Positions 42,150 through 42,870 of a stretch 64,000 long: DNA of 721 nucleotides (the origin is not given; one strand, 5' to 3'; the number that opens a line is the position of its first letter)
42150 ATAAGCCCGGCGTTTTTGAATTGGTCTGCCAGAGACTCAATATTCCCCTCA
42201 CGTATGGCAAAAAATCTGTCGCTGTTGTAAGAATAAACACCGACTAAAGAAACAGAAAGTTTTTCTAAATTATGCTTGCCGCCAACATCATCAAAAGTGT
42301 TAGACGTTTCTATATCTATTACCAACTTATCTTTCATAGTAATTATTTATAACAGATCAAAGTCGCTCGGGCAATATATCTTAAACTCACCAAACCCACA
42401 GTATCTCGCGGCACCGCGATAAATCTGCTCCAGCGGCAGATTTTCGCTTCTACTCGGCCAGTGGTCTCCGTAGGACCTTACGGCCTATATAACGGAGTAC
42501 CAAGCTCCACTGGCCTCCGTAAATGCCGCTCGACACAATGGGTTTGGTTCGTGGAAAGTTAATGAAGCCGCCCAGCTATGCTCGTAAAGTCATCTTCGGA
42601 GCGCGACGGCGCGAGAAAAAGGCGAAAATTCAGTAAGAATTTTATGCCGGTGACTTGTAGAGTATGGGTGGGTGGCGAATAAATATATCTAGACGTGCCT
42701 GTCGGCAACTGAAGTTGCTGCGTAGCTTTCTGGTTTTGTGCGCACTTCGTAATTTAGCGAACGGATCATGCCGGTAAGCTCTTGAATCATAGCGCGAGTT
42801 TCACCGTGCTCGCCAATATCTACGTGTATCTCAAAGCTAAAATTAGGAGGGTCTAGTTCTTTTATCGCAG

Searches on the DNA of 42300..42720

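Call 102: search_rna_families(source=window, start=42300, end=42720, threshold=evalue, max_evalue=10)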
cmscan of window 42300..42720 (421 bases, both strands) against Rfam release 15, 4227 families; matches with E-value up to 10: 1.
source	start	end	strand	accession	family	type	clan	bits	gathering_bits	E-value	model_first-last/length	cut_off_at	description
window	42310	42345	+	RF00184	PVX_3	Cis-reg;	-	12.6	42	4.3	1-54/54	no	Potato virus X cis-acting regulatory element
